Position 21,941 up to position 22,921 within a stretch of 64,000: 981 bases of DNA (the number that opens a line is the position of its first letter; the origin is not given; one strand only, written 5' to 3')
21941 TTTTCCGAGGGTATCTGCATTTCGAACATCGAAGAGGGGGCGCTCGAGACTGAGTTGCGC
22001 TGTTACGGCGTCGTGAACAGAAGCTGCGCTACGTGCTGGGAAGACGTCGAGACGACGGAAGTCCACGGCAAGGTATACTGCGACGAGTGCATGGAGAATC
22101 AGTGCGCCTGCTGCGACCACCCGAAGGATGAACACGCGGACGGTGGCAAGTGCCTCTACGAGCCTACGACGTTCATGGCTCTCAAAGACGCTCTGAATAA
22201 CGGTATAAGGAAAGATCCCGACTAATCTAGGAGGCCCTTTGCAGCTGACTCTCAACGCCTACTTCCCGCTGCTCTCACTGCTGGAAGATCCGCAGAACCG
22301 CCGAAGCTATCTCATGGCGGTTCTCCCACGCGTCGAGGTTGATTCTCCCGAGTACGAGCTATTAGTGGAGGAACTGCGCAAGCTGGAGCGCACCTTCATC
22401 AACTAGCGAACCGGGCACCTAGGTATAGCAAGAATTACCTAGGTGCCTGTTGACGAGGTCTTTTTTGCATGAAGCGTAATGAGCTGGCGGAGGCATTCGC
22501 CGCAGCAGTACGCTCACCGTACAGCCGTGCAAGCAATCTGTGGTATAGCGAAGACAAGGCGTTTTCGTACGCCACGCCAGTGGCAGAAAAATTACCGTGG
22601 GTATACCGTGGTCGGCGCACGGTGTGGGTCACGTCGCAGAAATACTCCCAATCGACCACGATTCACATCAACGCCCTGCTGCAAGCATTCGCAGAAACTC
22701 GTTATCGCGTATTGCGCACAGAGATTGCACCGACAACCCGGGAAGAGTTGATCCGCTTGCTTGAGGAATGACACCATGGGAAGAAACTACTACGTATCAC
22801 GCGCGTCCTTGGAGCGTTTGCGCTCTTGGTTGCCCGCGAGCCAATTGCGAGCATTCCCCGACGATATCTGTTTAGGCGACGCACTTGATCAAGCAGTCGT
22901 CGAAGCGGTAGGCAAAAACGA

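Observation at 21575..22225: Plus-strand 216-aa protein carrying the array's C-terminal block fused to a large unrelated N-domain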

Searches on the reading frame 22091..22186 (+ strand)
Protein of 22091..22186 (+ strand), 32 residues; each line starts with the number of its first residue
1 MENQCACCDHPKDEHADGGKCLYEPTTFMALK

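Call 49: search_protein_representatives(alignment_id=A3)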
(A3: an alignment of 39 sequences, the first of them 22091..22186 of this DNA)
Query: 39 sequences, 28 profile positions. Proteins with E-value up to 0.001 (for the whole library): 312; up to 1e-10: 4; up to 1e-30: 0. The best 150 are listed.
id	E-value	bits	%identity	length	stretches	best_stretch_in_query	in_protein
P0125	2.0e-11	59.4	-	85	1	2-28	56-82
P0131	3.4e-11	58.7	-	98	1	1-28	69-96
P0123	4.5e-11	58.3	-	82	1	3-28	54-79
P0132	5.3e-11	58.1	-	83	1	1-28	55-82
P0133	1.9e-10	56.3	-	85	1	1-28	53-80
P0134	2.1e-10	56.1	-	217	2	4-28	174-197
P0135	2.2e-10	56.1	-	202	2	2-27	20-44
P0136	4.2e-10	55.2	-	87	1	1-28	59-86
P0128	4.3e-10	55.1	-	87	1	2-28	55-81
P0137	5.3e-10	54.9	-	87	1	1-28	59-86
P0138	6.2e-10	54.6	-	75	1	1-28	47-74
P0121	8.7e-10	54.2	-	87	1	3-28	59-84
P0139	9.3e-10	54.1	-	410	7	2-17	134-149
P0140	9.6e-10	54.0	-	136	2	4-28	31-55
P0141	9.9e-10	54.0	-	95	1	1-28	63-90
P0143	1.4e-09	53.5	-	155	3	4-28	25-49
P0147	1.0e-08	50.7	-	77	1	2-28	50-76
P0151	3.1e-08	49.2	-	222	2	4-27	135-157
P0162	5.9e-07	45.1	-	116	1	4-28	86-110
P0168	7.4e-07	44.8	-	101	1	4-28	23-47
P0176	1.8e-06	43.5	-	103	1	3-28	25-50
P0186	5.7e-06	42.0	-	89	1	2-28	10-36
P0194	7.0e-06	41.7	-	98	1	2-28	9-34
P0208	1.2e-05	40.9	-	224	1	2-28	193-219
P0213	1.6e-05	40.5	-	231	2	5-27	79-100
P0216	1.7e-05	40.4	-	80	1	2-28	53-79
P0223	2.1e-05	40.1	-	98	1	3-27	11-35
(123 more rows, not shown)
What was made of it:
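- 312 representative proteins carry the knuckle (call 49).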

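Call 54: search_protein_families(library=pfam, proteins=[P0135, P0143, P0151, P0168, P0176, P0186, P0194, P0208, P0213, P0162], max_evalue=1)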
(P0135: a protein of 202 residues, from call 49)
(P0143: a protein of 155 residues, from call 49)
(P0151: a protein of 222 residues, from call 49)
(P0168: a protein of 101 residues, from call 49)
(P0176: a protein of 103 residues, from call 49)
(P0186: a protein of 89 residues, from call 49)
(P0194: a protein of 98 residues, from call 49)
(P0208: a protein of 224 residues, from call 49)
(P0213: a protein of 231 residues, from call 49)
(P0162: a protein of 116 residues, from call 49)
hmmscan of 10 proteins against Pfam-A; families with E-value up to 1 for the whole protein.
P0135 (202 aa): 1 family
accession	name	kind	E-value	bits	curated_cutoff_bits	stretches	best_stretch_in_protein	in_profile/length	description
PF06093.19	Spt4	-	0.17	12.5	25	0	20-50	18-47/77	Spt4/RpoE2 zinc finger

P0143 (155 aa): 10 families
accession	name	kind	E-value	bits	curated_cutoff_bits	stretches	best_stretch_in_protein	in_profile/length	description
PF25169.1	DUF7830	-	0.0079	16.5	27.5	1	14-33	25-44/72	Domain of unknown function (DUF7830)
PF02335.20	Cytochrom_C552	-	0.013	14.9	24.1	1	13-77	77-138/438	Cytochrome c552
PF09814.14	HECT_2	-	0.039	13.3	22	1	10-40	192-223/369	HECT-like Ubiquitin-conjugating enzyme (E2)-binding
PF19474.4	DUF6011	-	0.045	13.7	26.6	0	109-118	7-16/37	Family of unknown function (DUF6011)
PF11648.16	RIG-I_C-RD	-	0.13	12.9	25.6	1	8-42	42-76/117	C-terminal domain of RIG-I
PF24046.1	At4g08330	-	0.13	12.8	27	1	16-45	71-100/129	At4g08330 beta-tent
PF12353.13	eIF3g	-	0.26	12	24.4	1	11-36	95-119/130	Eukaryotic translation initiation factor 3 subunit G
PF23145.1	Zf_2nd_IFT121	-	0.35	11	25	0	57-76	9-28/45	IFT121, second zinc finger domain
PF10058.14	Zn_ribbon_10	-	0.92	9.7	24.2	1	15-37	14-36/54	ER junction formation factor lunapark, zinc ribbon finger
PF03226.21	Yippee-Mis18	-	0.94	10.1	26.6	1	14-39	49-74/108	Yippee zinc-binding/DNA-binding /Mis18, centromere assembly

P0151 (222 aa): 1 family
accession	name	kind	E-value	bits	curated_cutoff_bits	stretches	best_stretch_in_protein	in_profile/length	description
PF00476.26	DNA_pol_A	-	2e-05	24.2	34.3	1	175-196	113-134/381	DNA polymerase family A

P0168 (101 aa): 0 families

P0176 (103 aa): 2 families
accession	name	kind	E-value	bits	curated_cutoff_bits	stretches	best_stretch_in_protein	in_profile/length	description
PF18287.6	Hfx_Cass5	-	0.081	13.6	25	1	28-56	26-54/77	Integron Cassette Protein Hfx_Cass5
PF15379.11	DUF4606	-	0.11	13.2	27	1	5-69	12-77/103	Domain of unknown function (DUF4606)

P0186 (89 aa): 0 families

P0194 (98 aa): 0 families

P0208 (224 aa): 2 families
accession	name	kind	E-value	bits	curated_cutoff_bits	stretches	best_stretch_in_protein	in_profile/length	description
PF10545.15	MADF_DNA_bdg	-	0.0054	17.5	22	1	119-170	9-61/84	Alcohol dehydrogenase transcription factor Myb/SANT-like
PF25239.1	WHD_CHMP7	-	0.19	12.4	27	0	165-199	5-39/74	Charged multivesicular body protein 7, winged helix domain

P0213 (231 aa): 3 families
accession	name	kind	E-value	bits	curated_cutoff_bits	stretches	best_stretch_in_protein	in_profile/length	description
PF00722.28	Glyco_hydro_16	-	0.015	15.2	22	1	33-71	102-140/175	Glycosyl hydrolases family 16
PF11646.13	DUF3258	-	0.019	15.5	25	1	34-103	22-91/116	Protein of unknown function DUF3258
PF03367.19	Zn_ribbon_ZPR1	-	0.035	14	23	1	191-214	29-52/56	ZPR1 zinc-finger domain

P0162 (116 aa): 1 family
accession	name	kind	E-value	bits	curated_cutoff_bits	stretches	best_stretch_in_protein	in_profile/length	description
PF17588.7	DUF5486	-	0.078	13.3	27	1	76-116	6-46/53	Family of unknown function (DUF5486)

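Call 55: search_protein_families(library=phrogs, proteins=[P0135, P0143, P0151, P0168, P0176, P0186, P0194, P0147, P0137, P0162], max_evalue=0.1)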
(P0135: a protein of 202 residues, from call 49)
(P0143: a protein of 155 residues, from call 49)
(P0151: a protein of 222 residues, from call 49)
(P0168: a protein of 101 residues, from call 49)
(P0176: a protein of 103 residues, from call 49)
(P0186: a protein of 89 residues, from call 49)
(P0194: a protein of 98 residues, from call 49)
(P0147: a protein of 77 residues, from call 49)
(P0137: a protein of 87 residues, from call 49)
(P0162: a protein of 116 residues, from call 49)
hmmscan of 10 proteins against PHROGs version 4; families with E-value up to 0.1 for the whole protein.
P0135 (202 aa): 1 family
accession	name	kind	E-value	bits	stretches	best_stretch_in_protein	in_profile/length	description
phrog_22642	-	unknown function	0.054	14.8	1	84-119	50-83/108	-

P0143 (155 aa): 2 families
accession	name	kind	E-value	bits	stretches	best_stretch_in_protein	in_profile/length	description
phrog_30020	-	unknown function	0.058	15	0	21-54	82-115/120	-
phrog_4126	-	unknown function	0.065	14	0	65-80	18-33/39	-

P0151 (222 aa): 2 families
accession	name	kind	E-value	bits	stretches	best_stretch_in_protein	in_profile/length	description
phrog_17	-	DNA, RNA and nucleotide metabolism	2.9e-05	23.2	1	172-198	963-990/1445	DNA polymerase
phrog_9556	-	DNA, RNA and nucleotide metabolism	0.027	14.4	1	176-193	422-439/441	DNA polymerase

P0168 (101 aa): 0 families

P0176 (103 aa): 0 families

P0186 (89 aa): 0 families

P0194 (98 aa): 2 families
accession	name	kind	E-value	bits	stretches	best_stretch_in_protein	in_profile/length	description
phrog_29825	-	unknown function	0.034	14.7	1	5-56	183-227/277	-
phrog_29767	-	unknown function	0.071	14.2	1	12-75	27-81/86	-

P0147 (77 aa): 0 families

P0137 (87 aa): 0 families

P0162 (116 aa): 3 families
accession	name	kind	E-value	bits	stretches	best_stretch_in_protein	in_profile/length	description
phrog_5643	-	unknown function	6.8e-05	23.5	1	27-64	15-54/79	-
phrog_7247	-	unknown function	0.01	16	1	7-77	9-88/365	-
phrog_2358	-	unknown function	0.042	15.1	1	66-101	32-67/146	-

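Call 57: search_protein_families(library=ncbifam, proteins=[P0137, P0168], max_evalue=0.1)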
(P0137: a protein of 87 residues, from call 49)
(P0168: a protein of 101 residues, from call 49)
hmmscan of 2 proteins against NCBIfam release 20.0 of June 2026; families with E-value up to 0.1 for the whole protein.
P0137 (87 aa): 0 families

P0168 (101 aa): 0 families

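Call 58: search_protein_families(library=padloc, proteins=[P0137, P0168], max_evalue=0.1)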
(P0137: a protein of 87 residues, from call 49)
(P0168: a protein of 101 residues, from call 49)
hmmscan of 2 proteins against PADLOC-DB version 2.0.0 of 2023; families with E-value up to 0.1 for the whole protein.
P0137 (87 aa): 0 families

P0168 (101 aa): 1 family
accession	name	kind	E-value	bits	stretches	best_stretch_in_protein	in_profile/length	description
PDLC03442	REase_II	-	0.051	11.3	1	14-62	29-75/203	Type II restriction enzyme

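Call 60: search_dna_similar(query=P0151, collection=phages, mode=protein, max_rows=15, max_evalue=0.01)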
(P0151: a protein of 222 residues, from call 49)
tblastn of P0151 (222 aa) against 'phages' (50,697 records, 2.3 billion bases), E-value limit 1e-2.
Records with a match: 48; places in all: 48; records where one place covers at least 80% of the query: 0.
Best place of each record, by identity: <60% 48.
By first word of the organism name: Vibrio 20; Aeromonas 16; Pseudomonas 7; Escherichia 4; Providencia 1.
By host as written in the record: - 27; Aeromonas hydrophila 9; Aeromonas hydrophila ATCC 7966 3; Escherichia sp. 2; Escherichia coli 3-104 2; Aeromonas hydrophila A18 1; Providencia stuartii 1; Aeromonas hydrophila MTCC1739 1; and 2 more.
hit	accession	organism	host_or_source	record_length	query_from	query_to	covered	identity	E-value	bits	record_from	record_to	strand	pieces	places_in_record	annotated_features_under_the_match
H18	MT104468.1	Pseudomonas phage MR5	-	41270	178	219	19%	54.8%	5e-4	46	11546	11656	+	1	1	putative DNA polymerase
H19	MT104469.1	Pseudomonas phage MR6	-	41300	178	219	19%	54.8%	5e-4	46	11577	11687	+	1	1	putative DNA polymerase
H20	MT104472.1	Pseudomonas phage MR12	-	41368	178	219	19%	54.8%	5e-4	46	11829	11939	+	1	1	putative DNA polymerase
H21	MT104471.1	Pseudomonas phage MR8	-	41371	178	219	19%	54.8%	5e-4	46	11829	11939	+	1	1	putative DNA polymerase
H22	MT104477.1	Pseudomonas phage MR18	-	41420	178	219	19%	54.8%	5e-4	46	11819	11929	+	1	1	putative DNA polymerase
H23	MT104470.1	Pseudomonas phage MR7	-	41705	178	219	19%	54.8%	5e-4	46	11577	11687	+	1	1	putative DNA polymerase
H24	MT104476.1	Pseudomonas phage MR16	-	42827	178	219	19%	54.8%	5e-4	46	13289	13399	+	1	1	putative DNA polymerase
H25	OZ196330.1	Vibrio phage K437b g2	Seawater and oysters mix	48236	175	219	20%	48.9%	3e-3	44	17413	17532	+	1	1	DNA polymerase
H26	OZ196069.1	Vibrio phage K385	Seawater and oysters mix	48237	175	219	20%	48.9%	3e-3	44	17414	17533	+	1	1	DNA polymerase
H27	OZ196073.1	Vibrio phage K380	Seawater and oysters mix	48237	175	219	20%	48.9%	3e-3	44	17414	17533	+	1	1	DNA polymerase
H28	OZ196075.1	Vibrio phage K378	Seawater and oysters mix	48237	175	219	20%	48.9%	3e-3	44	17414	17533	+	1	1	DNA polymerase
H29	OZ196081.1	Vibrio phage K365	Seawater and oysters mix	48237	175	219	20%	48.9%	3e-3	44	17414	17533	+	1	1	DNA polymerase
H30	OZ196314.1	Vibrio phage K466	Seawater and oysters mix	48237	175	219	20%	48.9%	3e-3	44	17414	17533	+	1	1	DNA polymerase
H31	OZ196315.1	Vibrio phage K464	Seawater and oysters mix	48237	175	219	20%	48.9%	3e-3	44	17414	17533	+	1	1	DNA polymerase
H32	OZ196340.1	Vibrio phage K402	Seawater and oysters mix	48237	175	219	20%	48.9%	3e-3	44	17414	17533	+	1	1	DNA polymerase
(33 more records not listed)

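Call 61: find_encoding_contigs(protein=P0137, flank=10000, max_places=2)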
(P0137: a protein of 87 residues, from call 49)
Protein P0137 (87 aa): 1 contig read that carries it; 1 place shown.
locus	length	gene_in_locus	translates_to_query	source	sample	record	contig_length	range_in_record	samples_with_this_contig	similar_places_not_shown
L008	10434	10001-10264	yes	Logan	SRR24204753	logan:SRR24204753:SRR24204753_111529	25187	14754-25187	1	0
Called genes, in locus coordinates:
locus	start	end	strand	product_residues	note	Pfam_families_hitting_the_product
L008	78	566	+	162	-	-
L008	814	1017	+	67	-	-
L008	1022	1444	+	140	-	-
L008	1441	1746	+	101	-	-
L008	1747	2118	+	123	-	-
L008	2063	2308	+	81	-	-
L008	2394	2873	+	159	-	PF26211:Phage_phiTE_072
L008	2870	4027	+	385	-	PF26125:AcrVA2-like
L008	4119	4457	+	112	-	-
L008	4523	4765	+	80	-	-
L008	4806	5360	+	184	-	-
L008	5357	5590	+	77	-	-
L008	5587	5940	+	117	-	-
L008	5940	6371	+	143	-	-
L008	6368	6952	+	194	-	PF06941:NT5C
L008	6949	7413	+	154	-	-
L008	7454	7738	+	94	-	-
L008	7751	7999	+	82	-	-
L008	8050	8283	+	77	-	-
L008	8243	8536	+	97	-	-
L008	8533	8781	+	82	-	-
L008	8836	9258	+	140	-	-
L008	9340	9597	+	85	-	-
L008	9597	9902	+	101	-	-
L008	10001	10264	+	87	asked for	-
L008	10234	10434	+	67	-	?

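Call 90: find_encoding_contigs(protein=P0216, flank=10000, max_places=1)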
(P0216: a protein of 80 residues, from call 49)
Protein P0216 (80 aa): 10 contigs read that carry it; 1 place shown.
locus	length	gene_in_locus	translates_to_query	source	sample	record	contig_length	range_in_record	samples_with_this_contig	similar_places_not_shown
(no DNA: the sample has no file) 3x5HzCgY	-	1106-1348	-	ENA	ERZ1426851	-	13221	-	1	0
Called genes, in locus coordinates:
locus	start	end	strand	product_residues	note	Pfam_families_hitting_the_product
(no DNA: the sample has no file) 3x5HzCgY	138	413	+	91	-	-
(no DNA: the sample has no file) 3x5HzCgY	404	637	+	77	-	-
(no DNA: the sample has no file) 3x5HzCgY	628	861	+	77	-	-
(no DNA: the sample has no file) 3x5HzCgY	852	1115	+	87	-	-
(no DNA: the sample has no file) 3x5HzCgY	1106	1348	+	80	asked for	-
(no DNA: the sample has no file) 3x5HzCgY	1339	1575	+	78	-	-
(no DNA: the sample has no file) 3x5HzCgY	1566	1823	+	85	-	-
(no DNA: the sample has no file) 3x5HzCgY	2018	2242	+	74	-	-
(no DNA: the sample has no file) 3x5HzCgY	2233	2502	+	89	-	-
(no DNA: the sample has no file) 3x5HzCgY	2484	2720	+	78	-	-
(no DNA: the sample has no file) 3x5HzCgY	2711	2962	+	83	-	-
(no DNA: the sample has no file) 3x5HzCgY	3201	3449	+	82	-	-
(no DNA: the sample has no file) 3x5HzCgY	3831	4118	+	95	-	-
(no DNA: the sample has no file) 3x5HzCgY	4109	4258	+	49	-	-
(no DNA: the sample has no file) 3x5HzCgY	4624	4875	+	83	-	-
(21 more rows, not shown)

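Call 91: find_encoding_contigs(protein=P0223, flank=10000, max_places=1)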
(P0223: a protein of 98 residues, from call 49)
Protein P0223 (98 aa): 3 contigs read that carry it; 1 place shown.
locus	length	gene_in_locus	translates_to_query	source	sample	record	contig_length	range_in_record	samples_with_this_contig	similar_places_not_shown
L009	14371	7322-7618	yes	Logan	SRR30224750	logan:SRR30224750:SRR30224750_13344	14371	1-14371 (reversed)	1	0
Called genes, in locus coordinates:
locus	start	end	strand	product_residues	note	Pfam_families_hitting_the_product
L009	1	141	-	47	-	?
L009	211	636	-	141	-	-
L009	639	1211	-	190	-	-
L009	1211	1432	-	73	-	-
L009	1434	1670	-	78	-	-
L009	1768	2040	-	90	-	-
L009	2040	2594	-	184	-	-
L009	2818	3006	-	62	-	-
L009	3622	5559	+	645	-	-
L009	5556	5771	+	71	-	-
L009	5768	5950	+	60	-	-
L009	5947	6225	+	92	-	-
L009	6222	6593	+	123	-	-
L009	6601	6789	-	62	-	-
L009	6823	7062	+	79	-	-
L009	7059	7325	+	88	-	-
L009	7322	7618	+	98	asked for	-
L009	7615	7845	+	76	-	-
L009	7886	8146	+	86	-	-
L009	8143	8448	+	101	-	-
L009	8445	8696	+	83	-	-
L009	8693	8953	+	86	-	-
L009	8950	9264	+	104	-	-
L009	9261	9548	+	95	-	-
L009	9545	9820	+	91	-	-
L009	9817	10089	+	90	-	-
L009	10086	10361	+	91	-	-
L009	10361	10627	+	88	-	-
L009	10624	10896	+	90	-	-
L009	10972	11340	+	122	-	PF24240:DUF7448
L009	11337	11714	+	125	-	-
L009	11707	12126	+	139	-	-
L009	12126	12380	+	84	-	-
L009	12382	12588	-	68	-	-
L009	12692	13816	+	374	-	PF01068:DNA_ligase_A_M, PF14743:DNA_ligase_OB_2 (weak)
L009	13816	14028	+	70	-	-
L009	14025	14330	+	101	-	-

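Call 115: find_encoding_contigs(protein=P0151, flank=6000, max_places=2)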
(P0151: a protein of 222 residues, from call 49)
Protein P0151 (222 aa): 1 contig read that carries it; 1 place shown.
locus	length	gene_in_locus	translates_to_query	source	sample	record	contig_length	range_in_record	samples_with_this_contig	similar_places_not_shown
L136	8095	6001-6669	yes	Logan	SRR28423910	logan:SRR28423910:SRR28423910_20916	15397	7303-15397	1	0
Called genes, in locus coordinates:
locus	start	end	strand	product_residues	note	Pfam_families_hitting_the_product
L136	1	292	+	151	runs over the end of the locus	-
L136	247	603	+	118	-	-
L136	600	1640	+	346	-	PF09250:Prim-Pol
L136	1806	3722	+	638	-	PF05272:VapE-like_dom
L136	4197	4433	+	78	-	PF13223:DUF4031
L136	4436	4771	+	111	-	-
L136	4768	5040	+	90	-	-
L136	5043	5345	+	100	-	-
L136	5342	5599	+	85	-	-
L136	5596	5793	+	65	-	-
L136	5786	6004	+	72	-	-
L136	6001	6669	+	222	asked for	PF00476:DNA_pol_A (faint)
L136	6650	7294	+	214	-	PF11523:DUF3223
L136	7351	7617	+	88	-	-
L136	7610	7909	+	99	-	-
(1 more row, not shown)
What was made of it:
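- One carrier (P0151) joins two knuckles to a DNA polymerase A motif fragment and lies in a Prim-Pol/VapE replication module (calls 54, 115).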

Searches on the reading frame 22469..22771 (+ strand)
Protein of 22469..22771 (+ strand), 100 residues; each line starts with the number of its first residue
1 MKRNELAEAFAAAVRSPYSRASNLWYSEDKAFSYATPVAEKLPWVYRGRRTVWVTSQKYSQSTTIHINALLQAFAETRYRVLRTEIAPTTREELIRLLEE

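Call 45: search_protein_families(library=pfam, proteins=[window:22469-22771:+], max_evalue=0.01)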
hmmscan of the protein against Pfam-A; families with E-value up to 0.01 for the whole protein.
window:22469-22771:+ (100 aa): 0 families

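Call 57: search_protein_families(library=ncbifam, proteins=[window:22469-22771:+], max_evalue=0.1)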
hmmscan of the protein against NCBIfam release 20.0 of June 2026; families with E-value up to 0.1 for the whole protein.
window:22469-22771:+ (100 aa): 1 family
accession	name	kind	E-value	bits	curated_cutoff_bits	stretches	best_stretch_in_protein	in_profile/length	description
TIGR00568.1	alkb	equivalog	0.019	14.9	231.05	1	10-75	18-83/173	alkylated DNA repair protein AlkB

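Call 58: search_protein_families(library=padloc, proteins=[window:22469-22771:+], max_evalue=0.1)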
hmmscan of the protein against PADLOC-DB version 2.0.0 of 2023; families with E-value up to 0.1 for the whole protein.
window:22469-22771:+ (100 aa): 0 families
